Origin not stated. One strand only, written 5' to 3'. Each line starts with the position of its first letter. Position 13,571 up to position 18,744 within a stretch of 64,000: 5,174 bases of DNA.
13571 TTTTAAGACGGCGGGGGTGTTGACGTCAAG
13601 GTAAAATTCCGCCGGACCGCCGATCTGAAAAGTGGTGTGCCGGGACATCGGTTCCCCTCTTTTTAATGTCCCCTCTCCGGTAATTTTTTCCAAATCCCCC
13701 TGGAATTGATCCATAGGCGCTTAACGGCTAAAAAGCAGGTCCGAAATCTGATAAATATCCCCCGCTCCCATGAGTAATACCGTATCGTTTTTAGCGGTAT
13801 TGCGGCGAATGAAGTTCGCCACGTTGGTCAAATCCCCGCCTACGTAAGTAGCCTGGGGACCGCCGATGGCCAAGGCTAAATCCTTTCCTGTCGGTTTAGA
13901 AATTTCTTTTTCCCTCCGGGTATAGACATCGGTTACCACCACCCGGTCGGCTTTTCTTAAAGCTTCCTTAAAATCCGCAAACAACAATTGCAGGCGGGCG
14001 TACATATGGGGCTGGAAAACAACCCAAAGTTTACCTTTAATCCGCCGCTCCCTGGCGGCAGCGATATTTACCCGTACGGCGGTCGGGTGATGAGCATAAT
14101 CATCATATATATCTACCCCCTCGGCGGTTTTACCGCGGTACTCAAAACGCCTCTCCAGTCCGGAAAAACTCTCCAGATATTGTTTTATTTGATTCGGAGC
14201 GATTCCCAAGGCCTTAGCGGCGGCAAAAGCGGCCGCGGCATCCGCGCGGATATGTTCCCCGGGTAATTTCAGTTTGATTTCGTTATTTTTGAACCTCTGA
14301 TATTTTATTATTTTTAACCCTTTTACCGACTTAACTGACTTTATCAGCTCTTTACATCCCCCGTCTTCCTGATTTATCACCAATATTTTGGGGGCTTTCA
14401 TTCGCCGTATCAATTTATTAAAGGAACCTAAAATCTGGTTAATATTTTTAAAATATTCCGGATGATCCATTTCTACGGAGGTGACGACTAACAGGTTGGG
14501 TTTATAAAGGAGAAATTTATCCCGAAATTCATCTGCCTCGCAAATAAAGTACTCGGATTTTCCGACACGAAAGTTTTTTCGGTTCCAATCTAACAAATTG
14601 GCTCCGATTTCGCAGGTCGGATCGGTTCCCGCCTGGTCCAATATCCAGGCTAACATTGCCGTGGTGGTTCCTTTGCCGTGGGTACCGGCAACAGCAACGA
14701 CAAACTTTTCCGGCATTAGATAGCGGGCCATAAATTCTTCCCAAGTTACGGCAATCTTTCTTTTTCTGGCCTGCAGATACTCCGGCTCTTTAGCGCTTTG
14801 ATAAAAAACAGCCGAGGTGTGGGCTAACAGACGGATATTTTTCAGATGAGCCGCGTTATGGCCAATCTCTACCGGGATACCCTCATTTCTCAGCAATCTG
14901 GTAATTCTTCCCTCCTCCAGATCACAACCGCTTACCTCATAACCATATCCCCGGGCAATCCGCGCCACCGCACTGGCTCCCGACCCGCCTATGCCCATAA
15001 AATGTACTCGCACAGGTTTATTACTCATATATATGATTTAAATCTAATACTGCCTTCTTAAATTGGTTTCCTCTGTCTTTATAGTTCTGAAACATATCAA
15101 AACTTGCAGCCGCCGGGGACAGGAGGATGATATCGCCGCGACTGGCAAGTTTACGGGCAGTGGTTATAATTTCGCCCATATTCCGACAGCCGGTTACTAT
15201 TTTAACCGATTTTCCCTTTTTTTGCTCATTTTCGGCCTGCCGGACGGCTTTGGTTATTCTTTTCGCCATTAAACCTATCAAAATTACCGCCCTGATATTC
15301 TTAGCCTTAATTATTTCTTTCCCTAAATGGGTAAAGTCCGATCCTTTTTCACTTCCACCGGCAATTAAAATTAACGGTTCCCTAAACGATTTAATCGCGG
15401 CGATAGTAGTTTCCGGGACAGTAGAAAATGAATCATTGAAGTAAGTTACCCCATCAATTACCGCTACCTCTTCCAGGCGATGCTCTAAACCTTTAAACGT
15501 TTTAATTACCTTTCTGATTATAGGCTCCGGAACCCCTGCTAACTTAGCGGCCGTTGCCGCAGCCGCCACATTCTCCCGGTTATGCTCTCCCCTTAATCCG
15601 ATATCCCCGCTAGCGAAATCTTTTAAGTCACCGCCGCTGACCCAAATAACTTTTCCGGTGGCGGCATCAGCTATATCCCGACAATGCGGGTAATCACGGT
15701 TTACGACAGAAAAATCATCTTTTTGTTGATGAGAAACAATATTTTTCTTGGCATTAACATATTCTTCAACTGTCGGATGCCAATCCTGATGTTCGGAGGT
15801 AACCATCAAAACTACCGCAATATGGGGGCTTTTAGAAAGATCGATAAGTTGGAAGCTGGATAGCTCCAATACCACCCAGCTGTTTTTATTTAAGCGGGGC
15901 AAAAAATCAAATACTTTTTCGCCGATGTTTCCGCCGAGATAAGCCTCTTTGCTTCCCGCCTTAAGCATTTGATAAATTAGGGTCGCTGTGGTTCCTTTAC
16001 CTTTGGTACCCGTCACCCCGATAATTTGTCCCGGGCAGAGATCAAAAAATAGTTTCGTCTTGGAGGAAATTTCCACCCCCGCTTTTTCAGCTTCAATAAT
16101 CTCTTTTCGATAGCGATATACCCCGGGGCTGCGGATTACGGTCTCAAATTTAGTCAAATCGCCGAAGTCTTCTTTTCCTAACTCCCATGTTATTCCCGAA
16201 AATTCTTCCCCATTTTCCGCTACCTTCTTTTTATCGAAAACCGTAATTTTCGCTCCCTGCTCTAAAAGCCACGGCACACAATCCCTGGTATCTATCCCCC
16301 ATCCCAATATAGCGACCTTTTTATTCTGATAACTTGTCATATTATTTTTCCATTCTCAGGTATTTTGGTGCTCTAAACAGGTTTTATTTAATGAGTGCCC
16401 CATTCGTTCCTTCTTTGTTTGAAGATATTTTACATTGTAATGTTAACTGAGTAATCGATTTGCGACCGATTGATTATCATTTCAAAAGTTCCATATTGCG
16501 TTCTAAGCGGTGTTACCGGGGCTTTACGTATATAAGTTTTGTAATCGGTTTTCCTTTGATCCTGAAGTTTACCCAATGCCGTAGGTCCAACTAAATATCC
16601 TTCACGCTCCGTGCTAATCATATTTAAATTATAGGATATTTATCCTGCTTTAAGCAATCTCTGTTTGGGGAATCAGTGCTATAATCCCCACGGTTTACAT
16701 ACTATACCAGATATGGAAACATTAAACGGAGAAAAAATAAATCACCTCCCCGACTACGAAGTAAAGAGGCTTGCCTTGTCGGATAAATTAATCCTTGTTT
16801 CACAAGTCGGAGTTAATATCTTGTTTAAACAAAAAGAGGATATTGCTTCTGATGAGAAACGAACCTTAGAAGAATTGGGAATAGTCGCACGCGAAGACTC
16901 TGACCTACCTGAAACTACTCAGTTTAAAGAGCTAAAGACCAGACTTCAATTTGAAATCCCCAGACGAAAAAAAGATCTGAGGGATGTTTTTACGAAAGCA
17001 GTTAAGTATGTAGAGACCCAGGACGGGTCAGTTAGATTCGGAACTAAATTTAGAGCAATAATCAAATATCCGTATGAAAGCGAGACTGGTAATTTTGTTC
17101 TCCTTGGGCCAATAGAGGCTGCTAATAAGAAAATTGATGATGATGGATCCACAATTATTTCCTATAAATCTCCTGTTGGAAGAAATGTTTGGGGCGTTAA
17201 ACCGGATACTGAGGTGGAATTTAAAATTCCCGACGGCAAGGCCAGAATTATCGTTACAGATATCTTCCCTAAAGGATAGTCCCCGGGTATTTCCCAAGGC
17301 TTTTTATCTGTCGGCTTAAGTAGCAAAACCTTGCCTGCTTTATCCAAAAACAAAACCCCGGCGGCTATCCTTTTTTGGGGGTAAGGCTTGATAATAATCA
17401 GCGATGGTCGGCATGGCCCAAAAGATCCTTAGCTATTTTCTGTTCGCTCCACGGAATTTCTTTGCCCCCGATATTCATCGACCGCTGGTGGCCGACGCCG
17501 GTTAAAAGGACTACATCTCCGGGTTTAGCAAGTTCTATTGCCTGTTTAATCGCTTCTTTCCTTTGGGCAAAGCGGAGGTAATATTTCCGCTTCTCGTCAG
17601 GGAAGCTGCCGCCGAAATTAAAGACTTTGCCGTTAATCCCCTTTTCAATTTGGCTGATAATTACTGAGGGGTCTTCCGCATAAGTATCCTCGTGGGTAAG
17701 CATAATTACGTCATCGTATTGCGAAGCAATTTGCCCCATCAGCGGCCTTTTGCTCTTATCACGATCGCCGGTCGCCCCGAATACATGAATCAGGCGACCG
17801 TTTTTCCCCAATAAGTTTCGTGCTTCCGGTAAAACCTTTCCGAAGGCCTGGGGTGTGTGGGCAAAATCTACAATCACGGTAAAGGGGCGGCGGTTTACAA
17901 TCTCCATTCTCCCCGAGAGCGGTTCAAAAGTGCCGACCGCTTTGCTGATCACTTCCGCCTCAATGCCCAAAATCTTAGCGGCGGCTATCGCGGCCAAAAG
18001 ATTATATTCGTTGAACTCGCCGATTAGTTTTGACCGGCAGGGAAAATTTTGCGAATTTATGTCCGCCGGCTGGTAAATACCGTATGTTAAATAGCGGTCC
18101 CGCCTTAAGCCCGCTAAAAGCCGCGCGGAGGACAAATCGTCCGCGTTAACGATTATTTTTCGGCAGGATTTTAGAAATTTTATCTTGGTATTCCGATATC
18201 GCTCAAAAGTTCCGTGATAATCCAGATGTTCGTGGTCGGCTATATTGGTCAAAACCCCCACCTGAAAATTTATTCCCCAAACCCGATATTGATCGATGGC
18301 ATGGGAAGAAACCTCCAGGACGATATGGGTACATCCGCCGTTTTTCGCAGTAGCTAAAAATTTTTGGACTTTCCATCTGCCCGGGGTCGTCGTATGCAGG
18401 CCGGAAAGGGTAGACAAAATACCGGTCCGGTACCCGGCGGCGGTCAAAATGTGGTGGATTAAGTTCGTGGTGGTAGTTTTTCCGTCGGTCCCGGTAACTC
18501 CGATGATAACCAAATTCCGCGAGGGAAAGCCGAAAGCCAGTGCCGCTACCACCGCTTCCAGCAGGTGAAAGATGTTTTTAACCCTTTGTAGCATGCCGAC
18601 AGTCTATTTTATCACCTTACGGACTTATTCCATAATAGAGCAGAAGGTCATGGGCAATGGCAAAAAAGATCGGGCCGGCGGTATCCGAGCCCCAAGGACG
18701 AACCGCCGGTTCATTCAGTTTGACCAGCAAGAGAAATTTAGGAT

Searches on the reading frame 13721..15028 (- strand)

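Call 58: search_protein_families(library=pfam, proteins=[window:13721-15028:-], max_evalue=0.0001)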
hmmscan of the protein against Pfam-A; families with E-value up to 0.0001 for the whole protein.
window:13721-15028:- (435 aa): 3 families
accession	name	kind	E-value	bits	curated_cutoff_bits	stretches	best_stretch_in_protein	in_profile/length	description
PF02875.26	Mur_ligase_C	-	1.8e-17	64.8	28.4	1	293-423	1-127/127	Mur ligase, glutamate ligase domain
PF08245.18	Mur_ligase_M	-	1.2e-15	58.4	24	1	113-244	1-146/200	Mur ligase middle domain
PF01225.30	Mur_ligase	-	1.1e-14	55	21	1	8-101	2-88/95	Mur ligase family, catalytic domain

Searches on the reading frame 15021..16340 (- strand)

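Call 58: search_protein_families(library=pfam, proteins=[window:15021-16340:-], max_evalue=0.0001)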
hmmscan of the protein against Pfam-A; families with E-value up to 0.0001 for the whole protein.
window:15021-16340:- (439 aa): 3 families
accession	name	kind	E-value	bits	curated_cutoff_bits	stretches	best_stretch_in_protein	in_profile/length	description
PF08245.18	Mur_ligase_M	-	4.2e-22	79.5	24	1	109-232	1-143/200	Mur ligase middle domain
PF02875.26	Mur_ligase_C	-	7.2e-11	43.5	28.4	1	287-410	1-126/127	Mur ligase, glutamate ligase domain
PF21799.2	MurD-like_N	-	5.6e-10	39.8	27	1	7-91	1-86/88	Mur ligase MurD-like, N-terminal domain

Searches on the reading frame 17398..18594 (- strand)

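Call 58: search_protein_families(library=pfam, proteins=[window:17398-18594:-], max_evalue=0.0001)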
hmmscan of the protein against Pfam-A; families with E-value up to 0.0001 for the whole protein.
window:17398-18594:- (398 aa): 2 families
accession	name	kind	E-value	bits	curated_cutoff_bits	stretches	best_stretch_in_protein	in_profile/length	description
PF08245.18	Mur_ligase_M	-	7.2e-41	140.8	24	1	33-206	1-200/200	Mur ligase middle domain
PF02875.26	Mur_ligase_C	-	2.5e-29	103.1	28.4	1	228-367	1-126/127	Mur ligase, glutamate ligase domain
